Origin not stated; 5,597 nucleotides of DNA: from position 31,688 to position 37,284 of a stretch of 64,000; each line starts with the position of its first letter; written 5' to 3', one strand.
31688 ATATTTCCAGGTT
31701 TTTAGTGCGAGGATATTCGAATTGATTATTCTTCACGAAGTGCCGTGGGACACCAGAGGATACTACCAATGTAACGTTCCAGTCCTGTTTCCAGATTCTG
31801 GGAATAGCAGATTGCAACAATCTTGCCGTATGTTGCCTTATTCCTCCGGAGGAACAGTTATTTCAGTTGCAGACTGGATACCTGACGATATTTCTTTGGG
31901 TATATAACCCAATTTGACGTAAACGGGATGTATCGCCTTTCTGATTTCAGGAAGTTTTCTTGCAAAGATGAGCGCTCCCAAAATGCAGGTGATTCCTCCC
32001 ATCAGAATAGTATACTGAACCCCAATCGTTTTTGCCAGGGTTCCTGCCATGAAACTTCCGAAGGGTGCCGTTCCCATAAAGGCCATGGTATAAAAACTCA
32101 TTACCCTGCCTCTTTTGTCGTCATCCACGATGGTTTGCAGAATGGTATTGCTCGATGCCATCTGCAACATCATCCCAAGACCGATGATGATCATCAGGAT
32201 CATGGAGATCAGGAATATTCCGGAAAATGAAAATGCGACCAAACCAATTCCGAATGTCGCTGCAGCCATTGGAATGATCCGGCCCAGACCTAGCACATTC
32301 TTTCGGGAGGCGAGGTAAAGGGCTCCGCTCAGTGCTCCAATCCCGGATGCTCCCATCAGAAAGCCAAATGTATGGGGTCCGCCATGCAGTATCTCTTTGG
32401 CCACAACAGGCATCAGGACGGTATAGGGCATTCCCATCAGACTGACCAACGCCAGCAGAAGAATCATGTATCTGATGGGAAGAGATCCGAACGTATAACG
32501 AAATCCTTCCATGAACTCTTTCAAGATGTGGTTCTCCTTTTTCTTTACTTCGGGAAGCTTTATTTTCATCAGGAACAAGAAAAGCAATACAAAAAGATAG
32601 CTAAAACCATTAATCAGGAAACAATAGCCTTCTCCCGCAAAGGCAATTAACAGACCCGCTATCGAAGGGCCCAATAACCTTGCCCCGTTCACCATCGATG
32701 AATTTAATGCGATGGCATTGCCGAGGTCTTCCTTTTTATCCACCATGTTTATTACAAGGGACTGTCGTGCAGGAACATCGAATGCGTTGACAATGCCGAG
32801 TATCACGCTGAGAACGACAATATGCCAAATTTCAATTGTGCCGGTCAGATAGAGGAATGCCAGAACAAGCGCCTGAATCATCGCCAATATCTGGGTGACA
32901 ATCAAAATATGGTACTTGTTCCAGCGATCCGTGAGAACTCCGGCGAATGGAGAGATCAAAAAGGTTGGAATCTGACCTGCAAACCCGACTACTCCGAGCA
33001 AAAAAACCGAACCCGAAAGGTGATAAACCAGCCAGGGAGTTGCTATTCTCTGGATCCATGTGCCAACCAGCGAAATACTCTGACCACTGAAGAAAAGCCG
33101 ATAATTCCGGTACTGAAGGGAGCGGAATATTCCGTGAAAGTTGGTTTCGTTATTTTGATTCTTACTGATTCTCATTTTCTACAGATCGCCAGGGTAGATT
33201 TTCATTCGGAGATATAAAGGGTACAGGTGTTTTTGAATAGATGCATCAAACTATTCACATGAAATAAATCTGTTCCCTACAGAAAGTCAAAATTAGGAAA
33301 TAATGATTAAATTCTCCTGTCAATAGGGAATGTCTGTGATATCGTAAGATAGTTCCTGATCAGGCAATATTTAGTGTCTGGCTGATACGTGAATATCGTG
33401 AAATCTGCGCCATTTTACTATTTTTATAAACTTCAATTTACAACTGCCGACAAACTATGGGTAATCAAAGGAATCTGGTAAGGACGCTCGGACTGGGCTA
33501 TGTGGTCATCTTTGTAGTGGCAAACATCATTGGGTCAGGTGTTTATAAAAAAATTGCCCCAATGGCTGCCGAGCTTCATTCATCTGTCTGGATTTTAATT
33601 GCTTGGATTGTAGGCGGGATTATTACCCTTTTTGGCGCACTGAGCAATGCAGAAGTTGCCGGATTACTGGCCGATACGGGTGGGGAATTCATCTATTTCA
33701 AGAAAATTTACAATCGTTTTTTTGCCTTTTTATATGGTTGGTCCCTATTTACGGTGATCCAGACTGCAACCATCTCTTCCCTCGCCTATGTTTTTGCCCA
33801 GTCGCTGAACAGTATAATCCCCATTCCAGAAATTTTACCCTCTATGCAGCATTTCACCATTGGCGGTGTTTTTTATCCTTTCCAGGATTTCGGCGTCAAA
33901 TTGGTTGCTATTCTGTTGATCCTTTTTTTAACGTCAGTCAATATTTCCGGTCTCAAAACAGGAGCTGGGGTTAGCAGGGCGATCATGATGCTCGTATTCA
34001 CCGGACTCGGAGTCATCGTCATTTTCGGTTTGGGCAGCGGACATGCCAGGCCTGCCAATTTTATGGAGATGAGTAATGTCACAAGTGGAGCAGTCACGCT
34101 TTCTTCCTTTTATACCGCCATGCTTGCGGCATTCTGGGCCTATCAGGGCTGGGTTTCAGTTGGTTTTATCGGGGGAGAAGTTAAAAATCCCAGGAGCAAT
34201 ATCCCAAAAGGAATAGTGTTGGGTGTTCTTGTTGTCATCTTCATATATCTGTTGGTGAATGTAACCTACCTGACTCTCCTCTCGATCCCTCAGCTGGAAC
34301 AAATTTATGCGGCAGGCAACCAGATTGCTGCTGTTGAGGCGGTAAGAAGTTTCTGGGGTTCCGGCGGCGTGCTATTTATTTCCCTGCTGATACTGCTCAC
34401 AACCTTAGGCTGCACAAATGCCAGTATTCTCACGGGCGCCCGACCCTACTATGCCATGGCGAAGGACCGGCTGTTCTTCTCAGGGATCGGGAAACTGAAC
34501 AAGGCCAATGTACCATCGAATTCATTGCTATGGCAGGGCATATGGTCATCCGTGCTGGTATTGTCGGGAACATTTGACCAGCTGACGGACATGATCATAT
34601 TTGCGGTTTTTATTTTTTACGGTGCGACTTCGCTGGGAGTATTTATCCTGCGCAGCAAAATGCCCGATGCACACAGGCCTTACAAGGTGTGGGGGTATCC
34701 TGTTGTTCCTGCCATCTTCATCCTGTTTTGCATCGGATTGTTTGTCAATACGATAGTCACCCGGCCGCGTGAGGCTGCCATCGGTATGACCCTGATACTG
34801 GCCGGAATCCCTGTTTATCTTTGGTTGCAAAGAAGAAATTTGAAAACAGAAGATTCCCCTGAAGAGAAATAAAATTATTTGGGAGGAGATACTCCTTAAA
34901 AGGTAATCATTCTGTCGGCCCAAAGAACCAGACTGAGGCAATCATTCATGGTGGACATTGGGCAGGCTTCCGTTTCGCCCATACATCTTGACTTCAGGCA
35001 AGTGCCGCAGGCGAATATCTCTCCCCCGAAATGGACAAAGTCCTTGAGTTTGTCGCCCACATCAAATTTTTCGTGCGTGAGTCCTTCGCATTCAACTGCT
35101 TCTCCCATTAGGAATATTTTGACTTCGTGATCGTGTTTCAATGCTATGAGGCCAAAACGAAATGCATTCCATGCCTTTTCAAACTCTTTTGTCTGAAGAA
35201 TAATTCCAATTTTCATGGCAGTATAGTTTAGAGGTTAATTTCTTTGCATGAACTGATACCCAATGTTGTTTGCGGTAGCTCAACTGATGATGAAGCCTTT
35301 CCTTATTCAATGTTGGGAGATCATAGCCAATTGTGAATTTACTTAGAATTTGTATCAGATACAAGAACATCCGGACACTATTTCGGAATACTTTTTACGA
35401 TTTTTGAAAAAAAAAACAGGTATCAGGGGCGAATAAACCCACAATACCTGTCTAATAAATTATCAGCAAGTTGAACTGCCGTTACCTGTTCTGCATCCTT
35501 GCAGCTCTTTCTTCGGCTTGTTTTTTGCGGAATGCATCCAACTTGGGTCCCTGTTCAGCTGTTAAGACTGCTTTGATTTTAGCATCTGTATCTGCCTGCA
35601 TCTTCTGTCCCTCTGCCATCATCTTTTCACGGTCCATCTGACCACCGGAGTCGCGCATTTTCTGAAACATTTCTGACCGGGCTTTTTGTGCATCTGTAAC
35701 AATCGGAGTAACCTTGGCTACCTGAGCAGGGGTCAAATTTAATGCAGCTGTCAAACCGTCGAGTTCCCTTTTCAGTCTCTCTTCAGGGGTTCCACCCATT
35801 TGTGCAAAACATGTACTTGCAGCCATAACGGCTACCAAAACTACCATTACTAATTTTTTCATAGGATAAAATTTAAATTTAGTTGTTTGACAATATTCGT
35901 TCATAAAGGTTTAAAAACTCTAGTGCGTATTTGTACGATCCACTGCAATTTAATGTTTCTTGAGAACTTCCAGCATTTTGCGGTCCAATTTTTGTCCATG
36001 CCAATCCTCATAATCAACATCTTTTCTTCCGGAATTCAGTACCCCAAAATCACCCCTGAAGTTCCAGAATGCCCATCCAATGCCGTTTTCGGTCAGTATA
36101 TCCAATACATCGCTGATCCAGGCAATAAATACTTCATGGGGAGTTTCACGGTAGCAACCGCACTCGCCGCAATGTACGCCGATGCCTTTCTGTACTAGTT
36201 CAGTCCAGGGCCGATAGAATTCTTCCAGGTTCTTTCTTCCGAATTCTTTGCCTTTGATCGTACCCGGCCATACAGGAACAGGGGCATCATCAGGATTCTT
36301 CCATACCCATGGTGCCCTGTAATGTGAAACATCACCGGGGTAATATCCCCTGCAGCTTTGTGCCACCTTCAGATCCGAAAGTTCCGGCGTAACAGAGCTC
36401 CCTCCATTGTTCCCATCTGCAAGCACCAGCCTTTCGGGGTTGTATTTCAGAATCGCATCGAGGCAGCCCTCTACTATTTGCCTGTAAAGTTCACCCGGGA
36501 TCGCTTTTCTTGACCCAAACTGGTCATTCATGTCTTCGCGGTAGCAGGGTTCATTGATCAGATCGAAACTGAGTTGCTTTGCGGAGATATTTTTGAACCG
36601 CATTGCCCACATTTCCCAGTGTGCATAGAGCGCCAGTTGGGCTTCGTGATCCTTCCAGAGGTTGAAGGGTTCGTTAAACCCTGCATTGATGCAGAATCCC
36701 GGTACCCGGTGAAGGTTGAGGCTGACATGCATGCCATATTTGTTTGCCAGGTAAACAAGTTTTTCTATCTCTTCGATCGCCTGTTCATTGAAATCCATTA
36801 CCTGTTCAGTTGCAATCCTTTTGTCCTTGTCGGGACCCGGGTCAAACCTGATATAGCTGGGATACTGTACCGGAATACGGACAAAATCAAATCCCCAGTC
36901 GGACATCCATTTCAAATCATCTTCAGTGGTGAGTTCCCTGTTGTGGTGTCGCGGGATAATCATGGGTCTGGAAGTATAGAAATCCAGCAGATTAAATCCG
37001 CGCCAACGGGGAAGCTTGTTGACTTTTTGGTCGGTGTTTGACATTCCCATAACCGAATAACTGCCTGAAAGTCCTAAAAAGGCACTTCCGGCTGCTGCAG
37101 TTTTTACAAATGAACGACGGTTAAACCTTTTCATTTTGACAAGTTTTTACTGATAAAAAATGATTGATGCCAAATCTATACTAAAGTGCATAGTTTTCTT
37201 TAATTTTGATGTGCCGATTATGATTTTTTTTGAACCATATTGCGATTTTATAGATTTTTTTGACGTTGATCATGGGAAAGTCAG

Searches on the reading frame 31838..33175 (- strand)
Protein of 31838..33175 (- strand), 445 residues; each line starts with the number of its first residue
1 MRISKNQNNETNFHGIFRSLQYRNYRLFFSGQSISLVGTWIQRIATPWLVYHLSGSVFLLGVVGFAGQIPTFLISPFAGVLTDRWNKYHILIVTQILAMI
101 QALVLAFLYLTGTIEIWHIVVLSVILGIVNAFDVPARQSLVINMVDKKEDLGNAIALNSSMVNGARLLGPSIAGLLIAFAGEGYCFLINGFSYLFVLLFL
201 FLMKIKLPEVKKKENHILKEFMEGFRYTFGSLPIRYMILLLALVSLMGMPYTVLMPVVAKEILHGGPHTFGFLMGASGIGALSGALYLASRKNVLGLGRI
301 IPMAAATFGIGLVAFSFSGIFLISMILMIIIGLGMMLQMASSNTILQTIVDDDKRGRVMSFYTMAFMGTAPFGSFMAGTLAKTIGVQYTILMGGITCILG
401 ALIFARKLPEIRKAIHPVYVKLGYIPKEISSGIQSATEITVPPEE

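Call 41: search_protein_families(library=pfam, proteins=[window:31838-33175:-], max_evalue=0.001)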
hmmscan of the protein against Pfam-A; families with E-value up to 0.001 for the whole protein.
window:31838-33175:- (445 aa): 3 families
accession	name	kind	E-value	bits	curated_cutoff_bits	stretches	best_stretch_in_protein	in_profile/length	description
PF05977.19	MFS_3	-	4.5e-68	230.4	27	1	20-412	7-399/524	Transmembrane secretion effector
PF07690.21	MFS_1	-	8.1e-39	133.9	33.4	2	29-257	2-227/347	Major Facilitator Superfamily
PF13347.12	MFS_2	-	9.2e-08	31.5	27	1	10-181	211-385/427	MFS/sugar transport protein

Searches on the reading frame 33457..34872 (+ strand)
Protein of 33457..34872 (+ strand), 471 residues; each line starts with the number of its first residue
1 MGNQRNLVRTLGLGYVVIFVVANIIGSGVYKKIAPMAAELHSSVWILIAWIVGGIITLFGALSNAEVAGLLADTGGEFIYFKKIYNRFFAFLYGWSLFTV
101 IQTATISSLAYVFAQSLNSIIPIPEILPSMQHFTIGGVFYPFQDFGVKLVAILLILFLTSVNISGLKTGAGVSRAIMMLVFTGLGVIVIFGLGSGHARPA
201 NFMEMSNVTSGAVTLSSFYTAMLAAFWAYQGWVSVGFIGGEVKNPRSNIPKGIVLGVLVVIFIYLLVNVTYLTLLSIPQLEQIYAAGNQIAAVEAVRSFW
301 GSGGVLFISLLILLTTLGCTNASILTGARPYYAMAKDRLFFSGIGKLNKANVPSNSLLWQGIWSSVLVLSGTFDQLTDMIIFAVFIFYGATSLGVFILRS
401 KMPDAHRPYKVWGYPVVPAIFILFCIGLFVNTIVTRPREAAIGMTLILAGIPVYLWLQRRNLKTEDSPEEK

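Call 41: search_protein_families(library=pfam, proteins=[window:33457-34872:+], max_evalue=0.001)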
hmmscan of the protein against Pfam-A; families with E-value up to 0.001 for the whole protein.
window:33457-34872:+ (471 aa): 2 families
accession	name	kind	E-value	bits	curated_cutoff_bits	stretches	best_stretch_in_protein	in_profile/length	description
PF13520.12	AA_permease_2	-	1.3e-43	150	27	1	16-451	6-421/427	Amino acid permease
PF00324.27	AA_permease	-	1.4e-27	97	24.6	1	16-434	2-422/470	Amino acid permease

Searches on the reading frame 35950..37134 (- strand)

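Call 41: search_protein_families(library=pfam, proteins=[window:35950-37134:-], max_evalue=0.001)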
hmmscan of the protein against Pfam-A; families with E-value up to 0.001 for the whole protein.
window:35950-37134:- (394 aa): 1 family
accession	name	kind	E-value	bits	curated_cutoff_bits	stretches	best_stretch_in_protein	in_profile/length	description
PF00150.24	Cellulase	-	6.5e-22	78.7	23.5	1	64-359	18-268/272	Cellulase (glycosyl hydrolase family 5)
